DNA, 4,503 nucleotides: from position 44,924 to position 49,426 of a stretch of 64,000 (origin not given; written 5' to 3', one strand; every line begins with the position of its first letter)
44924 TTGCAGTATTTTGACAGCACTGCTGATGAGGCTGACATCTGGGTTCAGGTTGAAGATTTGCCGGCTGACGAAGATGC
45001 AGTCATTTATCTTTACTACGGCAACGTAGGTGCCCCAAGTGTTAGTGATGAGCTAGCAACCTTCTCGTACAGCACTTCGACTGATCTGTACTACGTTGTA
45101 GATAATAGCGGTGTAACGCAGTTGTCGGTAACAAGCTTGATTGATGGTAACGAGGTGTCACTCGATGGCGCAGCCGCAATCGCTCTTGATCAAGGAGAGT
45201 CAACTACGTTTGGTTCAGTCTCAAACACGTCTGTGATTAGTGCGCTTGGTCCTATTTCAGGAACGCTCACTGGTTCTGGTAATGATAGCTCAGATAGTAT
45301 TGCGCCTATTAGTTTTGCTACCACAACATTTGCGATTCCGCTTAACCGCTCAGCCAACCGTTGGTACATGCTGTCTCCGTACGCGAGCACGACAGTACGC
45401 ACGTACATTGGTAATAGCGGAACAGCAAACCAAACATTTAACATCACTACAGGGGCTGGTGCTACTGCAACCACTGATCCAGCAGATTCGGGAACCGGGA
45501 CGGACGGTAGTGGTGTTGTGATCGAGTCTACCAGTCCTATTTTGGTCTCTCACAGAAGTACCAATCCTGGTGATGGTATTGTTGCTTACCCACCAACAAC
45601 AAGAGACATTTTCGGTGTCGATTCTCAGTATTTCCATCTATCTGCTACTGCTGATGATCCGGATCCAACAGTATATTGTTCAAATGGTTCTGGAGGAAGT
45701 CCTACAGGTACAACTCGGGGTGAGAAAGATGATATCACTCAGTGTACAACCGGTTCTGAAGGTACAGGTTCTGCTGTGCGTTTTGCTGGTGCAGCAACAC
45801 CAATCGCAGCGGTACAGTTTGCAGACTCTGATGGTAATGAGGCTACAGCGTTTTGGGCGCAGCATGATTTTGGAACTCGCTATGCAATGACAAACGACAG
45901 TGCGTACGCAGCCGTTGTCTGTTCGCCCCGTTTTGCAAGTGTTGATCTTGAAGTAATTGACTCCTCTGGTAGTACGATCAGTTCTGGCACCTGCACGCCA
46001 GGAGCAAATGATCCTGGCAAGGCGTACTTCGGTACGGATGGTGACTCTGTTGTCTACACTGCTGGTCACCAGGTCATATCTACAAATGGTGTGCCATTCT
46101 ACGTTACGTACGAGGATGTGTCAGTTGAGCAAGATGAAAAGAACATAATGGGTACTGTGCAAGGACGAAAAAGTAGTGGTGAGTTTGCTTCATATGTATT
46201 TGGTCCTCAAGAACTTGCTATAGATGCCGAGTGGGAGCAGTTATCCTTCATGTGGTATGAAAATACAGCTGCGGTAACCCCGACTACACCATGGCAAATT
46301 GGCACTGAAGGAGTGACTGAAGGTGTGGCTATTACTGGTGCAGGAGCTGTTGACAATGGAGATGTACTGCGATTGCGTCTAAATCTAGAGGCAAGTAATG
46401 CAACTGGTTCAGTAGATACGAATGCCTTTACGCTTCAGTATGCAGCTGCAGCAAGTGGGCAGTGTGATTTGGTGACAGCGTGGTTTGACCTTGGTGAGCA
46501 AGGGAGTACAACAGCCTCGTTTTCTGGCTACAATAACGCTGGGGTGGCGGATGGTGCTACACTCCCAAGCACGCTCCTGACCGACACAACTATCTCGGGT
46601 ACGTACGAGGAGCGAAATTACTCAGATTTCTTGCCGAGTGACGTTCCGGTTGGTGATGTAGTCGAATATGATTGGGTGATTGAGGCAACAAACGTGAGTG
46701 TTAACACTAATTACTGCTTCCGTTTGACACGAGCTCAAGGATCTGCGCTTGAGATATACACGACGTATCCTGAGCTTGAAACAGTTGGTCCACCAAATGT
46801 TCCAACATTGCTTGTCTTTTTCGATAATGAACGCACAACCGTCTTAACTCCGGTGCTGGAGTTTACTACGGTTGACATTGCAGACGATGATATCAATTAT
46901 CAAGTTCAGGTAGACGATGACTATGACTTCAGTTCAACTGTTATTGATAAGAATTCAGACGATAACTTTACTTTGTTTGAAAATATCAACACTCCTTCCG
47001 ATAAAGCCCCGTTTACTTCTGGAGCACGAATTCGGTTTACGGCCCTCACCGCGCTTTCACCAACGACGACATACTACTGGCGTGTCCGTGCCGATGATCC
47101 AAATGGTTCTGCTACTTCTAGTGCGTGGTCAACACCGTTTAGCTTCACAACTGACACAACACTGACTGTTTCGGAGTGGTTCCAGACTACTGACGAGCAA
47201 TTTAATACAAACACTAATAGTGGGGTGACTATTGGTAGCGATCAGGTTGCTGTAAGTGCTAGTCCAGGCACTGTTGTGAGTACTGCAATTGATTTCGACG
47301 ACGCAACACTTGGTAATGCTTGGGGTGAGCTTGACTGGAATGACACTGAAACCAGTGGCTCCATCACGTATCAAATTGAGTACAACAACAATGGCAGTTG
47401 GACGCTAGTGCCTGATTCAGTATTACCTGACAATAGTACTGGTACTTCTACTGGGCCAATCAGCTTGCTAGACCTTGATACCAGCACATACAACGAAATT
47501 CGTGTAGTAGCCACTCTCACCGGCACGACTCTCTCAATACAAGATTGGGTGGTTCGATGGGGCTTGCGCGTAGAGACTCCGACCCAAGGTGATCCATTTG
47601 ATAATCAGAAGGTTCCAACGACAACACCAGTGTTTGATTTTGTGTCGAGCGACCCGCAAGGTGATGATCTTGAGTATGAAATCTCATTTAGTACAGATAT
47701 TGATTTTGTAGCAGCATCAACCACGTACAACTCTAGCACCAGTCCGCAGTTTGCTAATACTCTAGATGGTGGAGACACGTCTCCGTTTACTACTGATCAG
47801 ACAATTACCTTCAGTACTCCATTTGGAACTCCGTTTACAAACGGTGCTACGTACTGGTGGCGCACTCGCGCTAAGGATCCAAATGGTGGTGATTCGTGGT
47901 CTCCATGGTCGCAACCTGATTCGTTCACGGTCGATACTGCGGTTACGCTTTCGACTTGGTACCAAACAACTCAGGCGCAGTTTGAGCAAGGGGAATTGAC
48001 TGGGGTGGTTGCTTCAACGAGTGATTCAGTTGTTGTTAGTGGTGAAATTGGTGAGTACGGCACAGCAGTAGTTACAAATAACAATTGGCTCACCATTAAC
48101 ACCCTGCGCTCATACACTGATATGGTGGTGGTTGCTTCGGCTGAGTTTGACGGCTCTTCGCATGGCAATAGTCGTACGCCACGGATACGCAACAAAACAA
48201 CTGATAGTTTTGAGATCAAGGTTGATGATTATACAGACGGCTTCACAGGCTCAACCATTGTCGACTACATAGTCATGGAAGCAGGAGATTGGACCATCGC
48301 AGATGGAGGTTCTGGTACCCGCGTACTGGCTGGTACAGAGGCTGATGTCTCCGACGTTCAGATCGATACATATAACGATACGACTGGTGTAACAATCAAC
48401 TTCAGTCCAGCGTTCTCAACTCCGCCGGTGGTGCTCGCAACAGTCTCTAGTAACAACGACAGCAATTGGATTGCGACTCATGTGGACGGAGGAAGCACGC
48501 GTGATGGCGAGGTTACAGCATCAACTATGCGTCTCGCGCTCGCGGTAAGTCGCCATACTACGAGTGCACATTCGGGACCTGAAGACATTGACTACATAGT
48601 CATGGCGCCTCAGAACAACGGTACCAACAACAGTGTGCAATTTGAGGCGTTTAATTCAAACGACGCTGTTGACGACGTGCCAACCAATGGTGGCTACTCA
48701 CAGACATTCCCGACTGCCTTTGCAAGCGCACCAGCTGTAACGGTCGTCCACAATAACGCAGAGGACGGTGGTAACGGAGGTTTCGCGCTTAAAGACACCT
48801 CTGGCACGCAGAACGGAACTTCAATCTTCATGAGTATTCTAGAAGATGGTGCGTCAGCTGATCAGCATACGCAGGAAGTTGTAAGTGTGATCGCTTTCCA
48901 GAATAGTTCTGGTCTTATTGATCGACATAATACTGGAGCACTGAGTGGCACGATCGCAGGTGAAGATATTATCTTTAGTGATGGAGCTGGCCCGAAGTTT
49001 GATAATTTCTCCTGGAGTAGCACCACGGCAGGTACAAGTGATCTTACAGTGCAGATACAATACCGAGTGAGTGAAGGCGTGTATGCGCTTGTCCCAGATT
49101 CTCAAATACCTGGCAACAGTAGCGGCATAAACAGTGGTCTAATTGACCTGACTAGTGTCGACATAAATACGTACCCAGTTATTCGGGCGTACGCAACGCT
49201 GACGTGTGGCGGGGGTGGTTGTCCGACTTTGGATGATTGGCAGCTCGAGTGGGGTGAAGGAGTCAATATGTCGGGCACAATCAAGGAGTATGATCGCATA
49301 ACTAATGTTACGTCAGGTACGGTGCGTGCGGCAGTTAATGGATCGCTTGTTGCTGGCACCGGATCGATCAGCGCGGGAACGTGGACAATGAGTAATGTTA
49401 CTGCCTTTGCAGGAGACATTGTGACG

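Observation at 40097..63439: A 23.3-kb single ORF encoding a 7780-aa mosaic surface protein built from repeated DUF2341-like + LamG-like cassettes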

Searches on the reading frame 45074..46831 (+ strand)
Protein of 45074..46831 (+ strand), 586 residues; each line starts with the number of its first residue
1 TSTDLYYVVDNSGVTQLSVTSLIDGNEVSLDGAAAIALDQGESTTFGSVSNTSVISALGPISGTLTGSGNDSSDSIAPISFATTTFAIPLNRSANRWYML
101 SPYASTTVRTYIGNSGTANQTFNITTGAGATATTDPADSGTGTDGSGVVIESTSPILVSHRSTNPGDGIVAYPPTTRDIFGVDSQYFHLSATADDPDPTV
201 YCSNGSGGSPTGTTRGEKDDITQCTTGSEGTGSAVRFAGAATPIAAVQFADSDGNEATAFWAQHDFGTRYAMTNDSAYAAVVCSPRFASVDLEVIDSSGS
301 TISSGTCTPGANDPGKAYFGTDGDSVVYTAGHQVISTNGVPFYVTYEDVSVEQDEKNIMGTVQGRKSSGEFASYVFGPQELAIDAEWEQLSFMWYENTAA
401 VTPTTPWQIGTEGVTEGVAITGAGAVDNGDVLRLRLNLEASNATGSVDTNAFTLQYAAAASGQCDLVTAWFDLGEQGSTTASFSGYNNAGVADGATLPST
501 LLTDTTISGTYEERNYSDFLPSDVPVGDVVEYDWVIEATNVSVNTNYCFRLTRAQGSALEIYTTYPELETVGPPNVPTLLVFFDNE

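Call 17: search_protein_families(library=pfam, proteins=[window:45074-46831:+], max_evalue=1)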
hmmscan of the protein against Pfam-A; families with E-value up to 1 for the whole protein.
window:45074-46831:+ (586 aa): 0 families

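Call 53: search_solved_structures(query=A3, max_evalue=1)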
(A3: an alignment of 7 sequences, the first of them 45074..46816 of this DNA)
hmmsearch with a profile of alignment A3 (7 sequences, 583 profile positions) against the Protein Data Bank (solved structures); distinct sequences matched with E-value up to 1: 0.

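Call 58: search_protein_families(library=ncbifam, proteins=[window:45074-46831:+], max_evalue=0.1)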
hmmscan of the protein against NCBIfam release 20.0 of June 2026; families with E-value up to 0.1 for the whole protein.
window:45074-46831:+ (586 aa): 0 families

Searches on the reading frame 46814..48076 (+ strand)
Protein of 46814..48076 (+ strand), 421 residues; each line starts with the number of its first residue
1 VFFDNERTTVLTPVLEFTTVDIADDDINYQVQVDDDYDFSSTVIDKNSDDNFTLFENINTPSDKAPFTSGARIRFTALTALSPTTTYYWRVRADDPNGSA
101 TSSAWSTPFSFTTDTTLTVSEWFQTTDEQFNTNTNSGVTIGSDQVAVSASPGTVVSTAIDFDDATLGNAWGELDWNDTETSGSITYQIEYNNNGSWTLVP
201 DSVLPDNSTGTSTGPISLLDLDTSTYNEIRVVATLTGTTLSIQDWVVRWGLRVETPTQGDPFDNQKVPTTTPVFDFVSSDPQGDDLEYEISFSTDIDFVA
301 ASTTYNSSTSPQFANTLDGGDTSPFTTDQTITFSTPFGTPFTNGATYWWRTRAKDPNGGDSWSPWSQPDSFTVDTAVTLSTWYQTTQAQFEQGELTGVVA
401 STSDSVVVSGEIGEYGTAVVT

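Call 17: search_protein_families(library=pfam, proteins=[window:46814-48076:+], max_evalue=1)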
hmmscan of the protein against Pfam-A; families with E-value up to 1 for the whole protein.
window:46814-48076:+ (421 aa): 3 families
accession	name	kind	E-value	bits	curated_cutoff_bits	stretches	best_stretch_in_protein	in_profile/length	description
PF25788.1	Ig_Rha78A_N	-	4.3e-12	46.7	27.4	2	63-113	52-101/105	Rha78A-like, N-terminal immunoglobulin domain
PF16656.11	Pur_ac_phosph_N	-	1.6e-05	25.8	30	1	56-113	55-93/93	Purple acid Phosphatase, N-terminal domain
PF18357.7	DtxR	-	0.098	13.4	25.9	1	118-155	21-57/79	Diphteria toxin repressor SH3 domain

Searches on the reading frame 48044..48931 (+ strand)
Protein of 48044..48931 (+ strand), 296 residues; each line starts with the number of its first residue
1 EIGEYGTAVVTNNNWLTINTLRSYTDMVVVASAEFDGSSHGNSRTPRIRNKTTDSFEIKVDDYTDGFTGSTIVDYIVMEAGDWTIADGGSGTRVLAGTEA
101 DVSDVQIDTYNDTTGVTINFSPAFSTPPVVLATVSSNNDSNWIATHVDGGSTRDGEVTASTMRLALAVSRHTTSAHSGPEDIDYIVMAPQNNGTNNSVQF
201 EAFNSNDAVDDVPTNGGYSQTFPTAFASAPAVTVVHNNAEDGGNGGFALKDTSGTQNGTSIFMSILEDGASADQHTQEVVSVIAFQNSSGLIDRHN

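Call 90: search_solved_structures(query=window:48044-48931:+, max_evalue=10)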
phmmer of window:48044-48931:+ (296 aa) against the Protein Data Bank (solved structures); distinct sequences matched with E-value up to 10: 1.
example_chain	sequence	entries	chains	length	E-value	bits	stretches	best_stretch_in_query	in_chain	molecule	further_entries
8wxb_2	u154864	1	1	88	0.019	17.4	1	55-107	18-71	Carboxysome shell vertex protein CsoS4A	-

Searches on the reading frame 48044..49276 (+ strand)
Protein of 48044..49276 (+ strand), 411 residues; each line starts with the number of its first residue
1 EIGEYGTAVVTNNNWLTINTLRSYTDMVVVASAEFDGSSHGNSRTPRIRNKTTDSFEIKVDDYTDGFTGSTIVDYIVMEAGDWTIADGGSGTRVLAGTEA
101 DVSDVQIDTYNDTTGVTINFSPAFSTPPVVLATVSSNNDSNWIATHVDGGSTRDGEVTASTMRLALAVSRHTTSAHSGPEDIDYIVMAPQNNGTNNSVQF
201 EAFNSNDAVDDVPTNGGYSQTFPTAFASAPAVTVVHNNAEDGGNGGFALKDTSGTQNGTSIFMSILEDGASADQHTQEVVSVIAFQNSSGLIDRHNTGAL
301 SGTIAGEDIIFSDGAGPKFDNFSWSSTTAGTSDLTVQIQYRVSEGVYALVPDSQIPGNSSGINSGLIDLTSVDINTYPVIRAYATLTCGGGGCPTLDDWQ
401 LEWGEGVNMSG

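Call 17: search_protein_families(library=pfam, proteins=[window:48044-49276:+], max_evalue=1)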
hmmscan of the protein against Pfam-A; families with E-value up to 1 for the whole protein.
window:48044-49276:+ (411 aa): 1 family
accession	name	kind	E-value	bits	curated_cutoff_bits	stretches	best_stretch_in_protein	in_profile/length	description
PF09458.16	H_lectin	-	2.5e-06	28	24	1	116-136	2-22/67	H-type lectin domain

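Call 58: search_protein_families(library=ncbifam, proteins=[window:48044-49276:+], max_evalue=0.1)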
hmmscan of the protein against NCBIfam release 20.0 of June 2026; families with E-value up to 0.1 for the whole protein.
window:48044-49276:+ (411 aa): 0 families
